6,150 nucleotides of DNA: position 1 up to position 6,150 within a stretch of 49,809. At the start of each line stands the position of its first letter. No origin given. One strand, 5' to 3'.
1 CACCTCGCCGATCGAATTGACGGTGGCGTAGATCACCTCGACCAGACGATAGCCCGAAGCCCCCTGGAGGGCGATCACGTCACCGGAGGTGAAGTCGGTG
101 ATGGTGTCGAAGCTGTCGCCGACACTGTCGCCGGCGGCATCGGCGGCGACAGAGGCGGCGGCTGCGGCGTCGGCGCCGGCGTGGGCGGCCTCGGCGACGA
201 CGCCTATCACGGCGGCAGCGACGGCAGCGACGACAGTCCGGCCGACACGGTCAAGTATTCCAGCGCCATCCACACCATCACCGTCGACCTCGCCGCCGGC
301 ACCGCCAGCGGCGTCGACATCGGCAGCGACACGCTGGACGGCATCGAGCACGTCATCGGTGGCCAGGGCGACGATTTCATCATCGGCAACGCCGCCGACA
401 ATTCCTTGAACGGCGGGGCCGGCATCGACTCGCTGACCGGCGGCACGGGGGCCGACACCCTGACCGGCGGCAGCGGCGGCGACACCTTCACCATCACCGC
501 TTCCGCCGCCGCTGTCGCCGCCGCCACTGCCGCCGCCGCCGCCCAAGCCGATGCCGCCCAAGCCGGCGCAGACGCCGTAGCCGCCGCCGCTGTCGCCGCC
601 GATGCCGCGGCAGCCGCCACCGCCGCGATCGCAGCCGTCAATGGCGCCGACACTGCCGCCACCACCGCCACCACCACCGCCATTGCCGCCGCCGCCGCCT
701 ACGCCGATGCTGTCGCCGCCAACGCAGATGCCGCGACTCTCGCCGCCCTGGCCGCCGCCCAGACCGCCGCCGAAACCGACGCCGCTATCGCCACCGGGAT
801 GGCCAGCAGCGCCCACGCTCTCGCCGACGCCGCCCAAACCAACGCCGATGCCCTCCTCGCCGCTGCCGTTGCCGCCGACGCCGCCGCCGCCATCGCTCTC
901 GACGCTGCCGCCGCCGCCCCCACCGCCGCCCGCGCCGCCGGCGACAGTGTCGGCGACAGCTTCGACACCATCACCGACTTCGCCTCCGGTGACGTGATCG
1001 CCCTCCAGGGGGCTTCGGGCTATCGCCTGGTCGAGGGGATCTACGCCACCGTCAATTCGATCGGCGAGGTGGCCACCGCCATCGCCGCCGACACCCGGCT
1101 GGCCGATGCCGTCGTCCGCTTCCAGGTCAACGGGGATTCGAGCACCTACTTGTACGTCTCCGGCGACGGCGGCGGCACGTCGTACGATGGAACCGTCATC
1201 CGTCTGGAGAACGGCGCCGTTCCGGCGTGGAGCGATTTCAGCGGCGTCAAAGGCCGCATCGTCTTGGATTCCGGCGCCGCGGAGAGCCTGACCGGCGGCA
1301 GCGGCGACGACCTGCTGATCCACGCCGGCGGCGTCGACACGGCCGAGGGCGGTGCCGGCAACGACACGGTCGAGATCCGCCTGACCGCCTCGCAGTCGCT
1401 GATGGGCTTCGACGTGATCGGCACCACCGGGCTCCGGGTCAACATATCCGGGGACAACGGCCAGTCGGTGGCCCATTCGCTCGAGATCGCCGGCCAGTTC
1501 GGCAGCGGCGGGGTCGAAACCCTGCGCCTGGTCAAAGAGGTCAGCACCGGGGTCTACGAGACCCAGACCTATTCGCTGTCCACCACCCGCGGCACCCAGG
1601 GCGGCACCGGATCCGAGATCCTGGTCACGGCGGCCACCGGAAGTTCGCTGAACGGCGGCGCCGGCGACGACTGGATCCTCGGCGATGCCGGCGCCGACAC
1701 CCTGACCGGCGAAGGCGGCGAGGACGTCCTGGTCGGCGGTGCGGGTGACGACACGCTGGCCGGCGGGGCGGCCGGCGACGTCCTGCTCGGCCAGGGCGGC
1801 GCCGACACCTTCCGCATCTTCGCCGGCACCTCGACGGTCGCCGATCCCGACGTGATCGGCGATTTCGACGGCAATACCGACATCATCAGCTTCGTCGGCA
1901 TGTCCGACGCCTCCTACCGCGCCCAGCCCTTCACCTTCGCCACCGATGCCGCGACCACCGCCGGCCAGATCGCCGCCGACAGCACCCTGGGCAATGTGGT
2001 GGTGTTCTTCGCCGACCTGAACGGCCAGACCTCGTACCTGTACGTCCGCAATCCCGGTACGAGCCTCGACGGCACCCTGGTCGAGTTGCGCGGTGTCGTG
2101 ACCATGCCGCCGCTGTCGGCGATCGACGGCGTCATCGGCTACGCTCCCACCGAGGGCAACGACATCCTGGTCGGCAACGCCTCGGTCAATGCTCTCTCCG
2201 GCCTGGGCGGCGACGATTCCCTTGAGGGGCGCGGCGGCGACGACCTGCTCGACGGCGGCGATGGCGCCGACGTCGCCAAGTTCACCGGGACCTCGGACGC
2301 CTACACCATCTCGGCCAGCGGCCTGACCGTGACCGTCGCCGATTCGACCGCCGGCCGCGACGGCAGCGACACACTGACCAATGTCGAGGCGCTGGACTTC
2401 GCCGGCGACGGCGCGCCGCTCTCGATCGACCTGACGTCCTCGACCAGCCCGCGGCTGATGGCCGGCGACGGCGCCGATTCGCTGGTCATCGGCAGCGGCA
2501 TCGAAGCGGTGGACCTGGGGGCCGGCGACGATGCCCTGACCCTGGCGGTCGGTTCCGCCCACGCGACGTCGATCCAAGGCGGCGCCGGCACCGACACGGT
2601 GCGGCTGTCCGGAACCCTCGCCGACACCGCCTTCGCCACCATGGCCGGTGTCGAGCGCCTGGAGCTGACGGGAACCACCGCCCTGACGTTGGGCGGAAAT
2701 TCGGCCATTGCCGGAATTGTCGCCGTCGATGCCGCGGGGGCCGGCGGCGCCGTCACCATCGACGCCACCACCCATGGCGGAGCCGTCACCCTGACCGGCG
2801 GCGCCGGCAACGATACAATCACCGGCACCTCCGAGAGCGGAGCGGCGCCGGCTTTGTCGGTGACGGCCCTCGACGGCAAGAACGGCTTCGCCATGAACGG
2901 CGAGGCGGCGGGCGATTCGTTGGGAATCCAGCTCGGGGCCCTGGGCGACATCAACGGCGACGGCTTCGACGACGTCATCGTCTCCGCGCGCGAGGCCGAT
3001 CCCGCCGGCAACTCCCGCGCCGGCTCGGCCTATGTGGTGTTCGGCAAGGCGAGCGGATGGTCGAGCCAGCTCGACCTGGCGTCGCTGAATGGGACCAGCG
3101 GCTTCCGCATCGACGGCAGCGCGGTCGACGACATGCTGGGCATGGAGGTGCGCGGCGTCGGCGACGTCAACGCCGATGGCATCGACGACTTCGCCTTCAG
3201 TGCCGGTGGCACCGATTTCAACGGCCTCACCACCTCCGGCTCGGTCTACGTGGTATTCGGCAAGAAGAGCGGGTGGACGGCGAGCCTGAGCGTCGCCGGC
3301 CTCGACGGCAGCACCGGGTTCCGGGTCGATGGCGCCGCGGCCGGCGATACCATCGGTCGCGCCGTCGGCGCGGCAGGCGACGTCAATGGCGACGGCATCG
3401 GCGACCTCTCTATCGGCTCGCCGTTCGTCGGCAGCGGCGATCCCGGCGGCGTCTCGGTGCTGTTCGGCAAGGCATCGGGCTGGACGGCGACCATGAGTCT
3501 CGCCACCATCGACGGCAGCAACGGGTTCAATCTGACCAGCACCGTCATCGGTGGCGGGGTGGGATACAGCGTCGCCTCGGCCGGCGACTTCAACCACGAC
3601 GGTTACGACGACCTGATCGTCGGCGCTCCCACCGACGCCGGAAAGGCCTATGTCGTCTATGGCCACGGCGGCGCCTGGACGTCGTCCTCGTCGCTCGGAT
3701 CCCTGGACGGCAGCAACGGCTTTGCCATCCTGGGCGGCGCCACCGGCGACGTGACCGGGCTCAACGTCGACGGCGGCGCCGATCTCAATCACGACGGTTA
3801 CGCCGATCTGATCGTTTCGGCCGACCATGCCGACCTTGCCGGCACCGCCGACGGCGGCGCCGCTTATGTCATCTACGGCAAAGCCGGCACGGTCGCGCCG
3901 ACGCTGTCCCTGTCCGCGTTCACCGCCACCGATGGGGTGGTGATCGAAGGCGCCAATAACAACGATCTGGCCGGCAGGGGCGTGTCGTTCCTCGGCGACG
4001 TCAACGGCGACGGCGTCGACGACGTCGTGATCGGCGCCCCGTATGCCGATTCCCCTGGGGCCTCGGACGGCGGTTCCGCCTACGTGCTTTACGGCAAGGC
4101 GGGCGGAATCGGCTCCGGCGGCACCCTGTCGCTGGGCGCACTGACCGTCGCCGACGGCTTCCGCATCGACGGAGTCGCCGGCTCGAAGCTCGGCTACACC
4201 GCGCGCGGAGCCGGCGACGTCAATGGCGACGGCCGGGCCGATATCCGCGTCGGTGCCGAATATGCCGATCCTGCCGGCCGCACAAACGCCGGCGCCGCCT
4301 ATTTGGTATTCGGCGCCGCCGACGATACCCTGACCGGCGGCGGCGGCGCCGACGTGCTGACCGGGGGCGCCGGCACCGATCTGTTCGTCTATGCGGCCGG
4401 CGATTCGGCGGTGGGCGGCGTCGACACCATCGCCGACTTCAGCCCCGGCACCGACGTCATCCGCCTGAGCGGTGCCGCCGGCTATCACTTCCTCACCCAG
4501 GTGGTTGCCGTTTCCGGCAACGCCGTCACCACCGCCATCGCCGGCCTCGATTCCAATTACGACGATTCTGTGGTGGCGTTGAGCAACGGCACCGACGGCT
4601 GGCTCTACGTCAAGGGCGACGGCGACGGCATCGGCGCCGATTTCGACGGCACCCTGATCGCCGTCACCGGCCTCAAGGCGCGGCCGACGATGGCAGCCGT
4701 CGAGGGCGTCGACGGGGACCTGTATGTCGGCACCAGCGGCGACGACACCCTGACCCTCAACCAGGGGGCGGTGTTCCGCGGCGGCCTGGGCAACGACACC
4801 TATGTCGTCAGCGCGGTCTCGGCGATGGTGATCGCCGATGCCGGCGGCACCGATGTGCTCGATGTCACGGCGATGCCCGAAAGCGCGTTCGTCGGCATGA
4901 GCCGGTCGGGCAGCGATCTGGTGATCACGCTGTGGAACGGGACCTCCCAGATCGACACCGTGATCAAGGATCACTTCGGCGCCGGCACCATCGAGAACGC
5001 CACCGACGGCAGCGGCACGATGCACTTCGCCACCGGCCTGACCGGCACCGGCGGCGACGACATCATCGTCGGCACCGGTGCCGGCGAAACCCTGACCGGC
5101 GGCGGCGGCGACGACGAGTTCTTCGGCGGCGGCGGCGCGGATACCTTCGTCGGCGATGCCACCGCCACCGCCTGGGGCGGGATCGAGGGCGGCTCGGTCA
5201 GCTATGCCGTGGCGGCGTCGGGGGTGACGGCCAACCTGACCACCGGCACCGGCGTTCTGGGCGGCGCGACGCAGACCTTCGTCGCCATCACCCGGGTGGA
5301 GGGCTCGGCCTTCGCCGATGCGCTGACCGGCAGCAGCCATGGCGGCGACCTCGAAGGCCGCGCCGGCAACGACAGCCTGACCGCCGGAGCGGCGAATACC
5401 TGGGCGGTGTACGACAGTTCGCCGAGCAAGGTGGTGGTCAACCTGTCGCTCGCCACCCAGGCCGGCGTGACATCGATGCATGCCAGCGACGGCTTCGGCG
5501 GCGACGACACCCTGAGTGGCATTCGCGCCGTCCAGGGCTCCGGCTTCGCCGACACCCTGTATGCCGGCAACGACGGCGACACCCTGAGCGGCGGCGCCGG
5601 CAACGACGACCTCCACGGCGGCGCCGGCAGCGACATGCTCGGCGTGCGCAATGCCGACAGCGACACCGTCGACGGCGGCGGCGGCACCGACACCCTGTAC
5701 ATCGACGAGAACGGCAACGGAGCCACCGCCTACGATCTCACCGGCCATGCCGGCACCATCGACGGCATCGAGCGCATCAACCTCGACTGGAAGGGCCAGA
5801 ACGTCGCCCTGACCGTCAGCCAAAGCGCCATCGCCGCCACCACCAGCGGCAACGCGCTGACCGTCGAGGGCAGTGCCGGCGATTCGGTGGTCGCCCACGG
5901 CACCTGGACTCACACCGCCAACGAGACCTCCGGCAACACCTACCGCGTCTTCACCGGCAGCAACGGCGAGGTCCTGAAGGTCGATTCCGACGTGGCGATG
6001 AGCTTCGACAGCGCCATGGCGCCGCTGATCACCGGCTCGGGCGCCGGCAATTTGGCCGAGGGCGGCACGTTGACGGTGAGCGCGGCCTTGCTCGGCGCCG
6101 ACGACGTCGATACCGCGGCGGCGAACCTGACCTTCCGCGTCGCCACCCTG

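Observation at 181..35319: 35.1-kb single ORF with T1SS-substrate features but no secretion or retention genes in the 14 kb downstream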

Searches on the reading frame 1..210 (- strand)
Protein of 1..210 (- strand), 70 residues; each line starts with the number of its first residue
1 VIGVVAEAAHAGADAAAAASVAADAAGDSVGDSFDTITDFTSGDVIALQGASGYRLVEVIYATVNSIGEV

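Call 25: search_protein_families(library=ncbifam, proteins=[window:1-210:-], max_evalue=0.01)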
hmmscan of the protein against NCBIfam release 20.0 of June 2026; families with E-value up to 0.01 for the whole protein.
window:1-210:- (70 aa): 0 families

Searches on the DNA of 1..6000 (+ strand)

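Call 20: search_dna_similar(query=window:1-6000:+, collection=plasmids, mode=near, max_rows=10)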
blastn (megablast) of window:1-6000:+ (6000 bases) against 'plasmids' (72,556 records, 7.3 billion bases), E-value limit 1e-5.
Records with a match: 1; places in all: 2; records where one place covers at least 80% of the query: 0.
Best place of each record, by identity: >=99% 1.
By first word of the organism name: Neorhizobium 1.
By predicted mobility (MOB-suite, as given by PLSDB): non-mobilizable 1.
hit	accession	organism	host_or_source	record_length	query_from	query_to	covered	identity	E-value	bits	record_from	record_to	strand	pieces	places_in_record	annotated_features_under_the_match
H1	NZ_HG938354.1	Neorhizobium galegae bv. orientalis str. HAMBI 540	Galega orientalis root nodule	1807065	4213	4245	1%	100.0%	9e-6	62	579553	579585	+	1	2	record has no annotation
